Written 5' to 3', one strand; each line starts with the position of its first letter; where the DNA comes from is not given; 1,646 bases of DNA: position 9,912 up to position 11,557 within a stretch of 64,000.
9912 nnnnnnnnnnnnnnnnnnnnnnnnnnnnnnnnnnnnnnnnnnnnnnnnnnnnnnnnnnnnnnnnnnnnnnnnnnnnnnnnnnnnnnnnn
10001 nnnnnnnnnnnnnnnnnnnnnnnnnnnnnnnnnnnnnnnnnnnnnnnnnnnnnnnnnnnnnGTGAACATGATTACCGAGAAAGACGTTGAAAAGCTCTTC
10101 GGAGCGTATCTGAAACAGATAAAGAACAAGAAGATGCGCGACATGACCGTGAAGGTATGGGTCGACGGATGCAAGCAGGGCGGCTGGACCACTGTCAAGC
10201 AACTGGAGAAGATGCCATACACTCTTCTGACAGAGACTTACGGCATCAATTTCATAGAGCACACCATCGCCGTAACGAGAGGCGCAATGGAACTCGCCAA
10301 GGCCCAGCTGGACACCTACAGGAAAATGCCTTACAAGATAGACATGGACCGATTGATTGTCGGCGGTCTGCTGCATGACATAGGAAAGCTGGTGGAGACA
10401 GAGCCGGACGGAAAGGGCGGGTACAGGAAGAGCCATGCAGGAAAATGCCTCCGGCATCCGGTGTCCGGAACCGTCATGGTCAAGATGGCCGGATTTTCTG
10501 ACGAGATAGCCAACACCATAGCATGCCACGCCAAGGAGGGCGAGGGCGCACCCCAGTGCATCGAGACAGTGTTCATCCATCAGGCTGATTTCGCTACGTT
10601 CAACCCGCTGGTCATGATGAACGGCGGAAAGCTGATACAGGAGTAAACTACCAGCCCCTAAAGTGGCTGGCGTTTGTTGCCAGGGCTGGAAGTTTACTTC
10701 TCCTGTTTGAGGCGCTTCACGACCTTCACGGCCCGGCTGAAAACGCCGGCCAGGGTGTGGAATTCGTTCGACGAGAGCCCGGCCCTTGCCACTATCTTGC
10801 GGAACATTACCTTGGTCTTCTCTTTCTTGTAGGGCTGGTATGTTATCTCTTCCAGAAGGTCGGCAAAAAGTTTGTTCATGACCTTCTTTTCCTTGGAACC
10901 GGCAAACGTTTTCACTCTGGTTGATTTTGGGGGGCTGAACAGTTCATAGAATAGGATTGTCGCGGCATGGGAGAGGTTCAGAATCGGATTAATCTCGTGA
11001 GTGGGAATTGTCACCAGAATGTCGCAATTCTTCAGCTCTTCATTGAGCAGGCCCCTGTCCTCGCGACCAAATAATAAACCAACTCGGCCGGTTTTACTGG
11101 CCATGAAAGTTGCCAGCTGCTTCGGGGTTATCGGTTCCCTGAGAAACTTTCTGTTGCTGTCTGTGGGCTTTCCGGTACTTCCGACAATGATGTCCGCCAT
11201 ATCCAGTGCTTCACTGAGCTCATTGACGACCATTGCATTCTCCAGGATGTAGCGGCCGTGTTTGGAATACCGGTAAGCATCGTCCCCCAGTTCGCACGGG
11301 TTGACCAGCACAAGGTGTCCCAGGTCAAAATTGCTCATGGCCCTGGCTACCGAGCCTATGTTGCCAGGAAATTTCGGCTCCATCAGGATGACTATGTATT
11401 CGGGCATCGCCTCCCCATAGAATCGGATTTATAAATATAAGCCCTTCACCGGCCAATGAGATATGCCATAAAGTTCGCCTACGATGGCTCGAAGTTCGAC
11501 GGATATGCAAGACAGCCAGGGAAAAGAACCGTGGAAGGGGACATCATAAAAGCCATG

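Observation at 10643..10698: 56-bp palindromic element inserted between convergent genes supplies both stop codons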

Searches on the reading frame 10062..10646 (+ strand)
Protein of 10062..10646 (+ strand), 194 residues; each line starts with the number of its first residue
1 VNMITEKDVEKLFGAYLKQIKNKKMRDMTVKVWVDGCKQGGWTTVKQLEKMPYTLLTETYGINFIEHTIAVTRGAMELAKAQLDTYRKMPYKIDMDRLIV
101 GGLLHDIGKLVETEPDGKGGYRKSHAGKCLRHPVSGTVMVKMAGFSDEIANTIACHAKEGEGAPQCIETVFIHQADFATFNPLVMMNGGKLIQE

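Call 24: find_encoding_contigs(protein=window:10062-10646:+, flank=3000, max_places=10)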
Protein window:10062-10646:+ (194 aa): no gene with exactly this product is on record in the collection.

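Call 53: search_protein_families(library=pfam, proteins=[window:10062-10646:+], max_evalue=0.01)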
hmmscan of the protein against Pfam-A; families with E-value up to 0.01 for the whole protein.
window:10062-10646:+ (194 aa): 2 families
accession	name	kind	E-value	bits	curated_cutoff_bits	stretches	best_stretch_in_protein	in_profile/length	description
PF01966.28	HD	-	5e-12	46.6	22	1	65-176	2-111/116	HD domain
PF08668.18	HDOD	-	0.0071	16.3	22.9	0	64-111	95-134/196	HDOD domain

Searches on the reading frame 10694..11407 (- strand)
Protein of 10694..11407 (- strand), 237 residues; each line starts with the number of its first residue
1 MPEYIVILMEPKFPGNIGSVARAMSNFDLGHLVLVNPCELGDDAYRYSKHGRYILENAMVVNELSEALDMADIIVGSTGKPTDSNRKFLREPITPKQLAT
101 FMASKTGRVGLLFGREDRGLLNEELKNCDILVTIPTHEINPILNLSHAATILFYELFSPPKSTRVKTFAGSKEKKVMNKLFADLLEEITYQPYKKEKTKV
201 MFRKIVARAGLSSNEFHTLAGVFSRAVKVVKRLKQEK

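Call 25: find_encoding_contigs(protein=window:10694-11407:-, flank=3000, max_places=10)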
Protein window:10694-11407:- (237 aa): 9 contigs read that carry it; 5 places shown.
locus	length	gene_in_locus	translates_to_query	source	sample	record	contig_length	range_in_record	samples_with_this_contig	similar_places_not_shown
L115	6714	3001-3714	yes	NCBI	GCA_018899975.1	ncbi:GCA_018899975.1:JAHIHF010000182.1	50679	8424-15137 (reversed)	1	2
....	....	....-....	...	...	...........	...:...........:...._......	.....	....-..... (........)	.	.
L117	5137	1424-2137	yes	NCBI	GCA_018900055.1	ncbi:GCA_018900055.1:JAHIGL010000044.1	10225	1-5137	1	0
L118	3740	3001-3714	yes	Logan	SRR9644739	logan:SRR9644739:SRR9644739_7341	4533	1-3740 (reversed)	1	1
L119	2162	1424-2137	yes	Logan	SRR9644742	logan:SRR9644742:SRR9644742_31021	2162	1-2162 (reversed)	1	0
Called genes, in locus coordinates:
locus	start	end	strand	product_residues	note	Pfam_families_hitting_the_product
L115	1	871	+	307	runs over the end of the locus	PF01694:Rhomboid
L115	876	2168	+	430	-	PF22641:TiaS_TCKD, PF08489:TiaS_FLD, PF01336:tRNA_anti-codon (weak), PF23783:Zn_ribbon_TiaS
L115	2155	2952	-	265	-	PF01416:PseudoU_synth_1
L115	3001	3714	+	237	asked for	PF00588:SpoU_methylase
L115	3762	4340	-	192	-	PF01966:HD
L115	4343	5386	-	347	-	PF00044:Gp_dh_N (weak), PF01113:DapB_N, PF02800:Gp_dh_C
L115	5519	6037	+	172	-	PF04068:Fer4_RLI, PF04034:Ribo_biogen_C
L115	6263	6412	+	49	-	-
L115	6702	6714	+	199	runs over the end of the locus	PF01909:NTP_transf_2 (weak), PF18765:Polbeta (weak)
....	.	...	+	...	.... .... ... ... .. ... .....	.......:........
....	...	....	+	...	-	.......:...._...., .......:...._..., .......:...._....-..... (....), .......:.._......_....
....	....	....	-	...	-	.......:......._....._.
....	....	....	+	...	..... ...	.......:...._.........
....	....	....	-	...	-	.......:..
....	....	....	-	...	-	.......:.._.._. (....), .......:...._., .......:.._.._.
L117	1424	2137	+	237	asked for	PF00588:SpoU_methylase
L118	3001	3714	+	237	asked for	PF00588:SpoU_methylase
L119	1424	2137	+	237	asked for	PF00588:SpoU_methylase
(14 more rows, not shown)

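Call 26: find_homologous_proteins(query=window:10694-11407:-, max_evalue=1e-20)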
Query window:10694-11407:- (237 aa): 617 proteins with E <= 1e-20 among 1047 candidates; the best 120 are listed.
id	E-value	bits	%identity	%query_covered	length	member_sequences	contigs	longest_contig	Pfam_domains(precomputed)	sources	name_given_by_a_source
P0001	1.2e-151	520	100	100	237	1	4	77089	PF00588.25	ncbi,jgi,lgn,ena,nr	ncbi:MAG: RNA methyltransferase [Candidatus Thermoplasmatota archaeon]|nr:RNA methyltransferase [Eur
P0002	1.6e-123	429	82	99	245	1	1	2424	PF00588.25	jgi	-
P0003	3.9e-104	365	68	100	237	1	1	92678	PF00588.25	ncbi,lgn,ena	-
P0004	2.1e-102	359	69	100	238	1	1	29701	PF00588.25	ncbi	ncbi:MAG: RNA methyltransferase [Thermoplasmata archaeon]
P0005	3.8e-102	359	67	100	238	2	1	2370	PF00588.25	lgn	-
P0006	6.8e-101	354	67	99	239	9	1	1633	PF00588.25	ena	-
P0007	1.5e-100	353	66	99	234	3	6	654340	PF00588.25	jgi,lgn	jgi:TrmH family RNA methyltransferase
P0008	1.8e-100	353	66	100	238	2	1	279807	PF00588.25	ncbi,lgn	-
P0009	4.4e-100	352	66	100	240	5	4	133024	PF00588.25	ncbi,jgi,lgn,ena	-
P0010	2.9e-99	349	80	86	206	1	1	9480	PF00588.25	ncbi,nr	ncbi:MAG: TrmH family RNA methyltransferase, partial [Thermoplasmata archaeon]|nr:TrmH family RNA me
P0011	4.5e-99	349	65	99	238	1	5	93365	PF00588.25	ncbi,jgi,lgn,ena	jgi:TrmH family RNA methyltransferase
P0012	1.3e-98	347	65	100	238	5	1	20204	PF00588.25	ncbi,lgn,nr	ncbi:MAG: RNA methyltransferase [Thermoplasmata archaeon]|nr:RNA methyltransferase [Thermoplasmata a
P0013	4.6e-98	345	65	100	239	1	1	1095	PF00588.25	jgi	jgi:tRNA/rRNA methyltransferase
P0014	2.0e-92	327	63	99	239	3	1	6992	PF00588.25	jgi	jgi:TrmH family RNA methyltransferase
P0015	3.7e-92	326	61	100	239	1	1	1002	PF00588.25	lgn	-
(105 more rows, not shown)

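Call 28: find_encoding_contigs(protein=P0002, flank=2500, max_places=3)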
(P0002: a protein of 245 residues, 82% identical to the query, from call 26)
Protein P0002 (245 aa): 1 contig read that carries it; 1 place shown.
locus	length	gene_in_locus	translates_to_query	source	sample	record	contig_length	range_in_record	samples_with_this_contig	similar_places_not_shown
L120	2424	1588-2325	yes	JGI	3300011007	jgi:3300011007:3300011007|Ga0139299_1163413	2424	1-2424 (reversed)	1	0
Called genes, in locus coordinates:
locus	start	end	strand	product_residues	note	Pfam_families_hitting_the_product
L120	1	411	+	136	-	?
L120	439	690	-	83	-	-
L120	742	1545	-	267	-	PF01416:PseudoU_synth_1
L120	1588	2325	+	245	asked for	PF00588:SpoU_methylase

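Call 29: find_encoding_contigs(protein=P0010, flank=2500, max_places=3)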
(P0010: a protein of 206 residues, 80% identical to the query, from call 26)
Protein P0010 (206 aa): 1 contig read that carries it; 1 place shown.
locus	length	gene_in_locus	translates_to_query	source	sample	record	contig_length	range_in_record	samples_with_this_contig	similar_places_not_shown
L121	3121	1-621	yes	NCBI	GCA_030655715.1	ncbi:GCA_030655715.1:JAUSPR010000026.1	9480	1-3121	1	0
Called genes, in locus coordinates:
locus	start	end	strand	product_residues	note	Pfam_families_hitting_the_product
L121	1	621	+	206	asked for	PF00588:SpoU_methylase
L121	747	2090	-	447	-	PF22557:DuOB, PF09382:RQC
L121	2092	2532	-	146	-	PF04343:DUF488, PF22751:DUF488-N3a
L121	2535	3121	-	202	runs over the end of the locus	PF04343:DUF488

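Call 30: find_encoding_contigs(protein=P0003, flank=2500, max_places=3)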
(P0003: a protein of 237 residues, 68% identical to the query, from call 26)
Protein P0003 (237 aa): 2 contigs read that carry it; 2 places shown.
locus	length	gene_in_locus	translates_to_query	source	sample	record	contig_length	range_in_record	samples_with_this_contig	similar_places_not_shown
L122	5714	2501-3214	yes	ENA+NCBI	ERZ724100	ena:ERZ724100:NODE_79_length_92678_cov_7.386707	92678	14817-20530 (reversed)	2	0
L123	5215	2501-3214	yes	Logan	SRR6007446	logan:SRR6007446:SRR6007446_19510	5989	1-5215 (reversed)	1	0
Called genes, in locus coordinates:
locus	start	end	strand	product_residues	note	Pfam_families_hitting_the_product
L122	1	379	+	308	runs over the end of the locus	PF01694:Rhomboid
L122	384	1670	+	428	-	PF22641:TiaS_TCKD, PF08489:TiaS_FLD, PF01336:tRNA_anti-codon (weak), PF23783:Zn_ribbon_TiaS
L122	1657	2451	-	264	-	PF01416:PseudoU_synth_1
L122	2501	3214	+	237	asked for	PF00588:SpoU_methylase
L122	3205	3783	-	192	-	PF01966:HD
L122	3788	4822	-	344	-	PF00044:Gp_dh_N (weak), PF01113:DapB_N (faint), PF02800:Gp_dh_C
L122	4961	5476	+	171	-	PF04068:Fer4_RLI, PF04034:Ribo_biogen_C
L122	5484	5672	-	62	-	PF03966:Trm112p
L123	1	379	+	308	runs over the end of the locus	PF01694:Rhomboid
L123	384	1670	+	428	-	PF22641:TiaS_TCKD, PF08489:TiaS_FLD, PF01336:tRNA_anti-codon (weak), PF23783:Zn_ribbon_TiaS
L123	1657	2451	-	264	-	PF01416:PseudoU_synth_1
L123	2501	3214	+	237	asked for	PF00588:SpoU_methylase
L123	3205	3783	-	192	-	PF01966:HD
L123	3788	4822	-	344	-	PF00044:Gp_dh_N (weak), PF01113:DapB_N (faint), PF02800:Gp_dh_C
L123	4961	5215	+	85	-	?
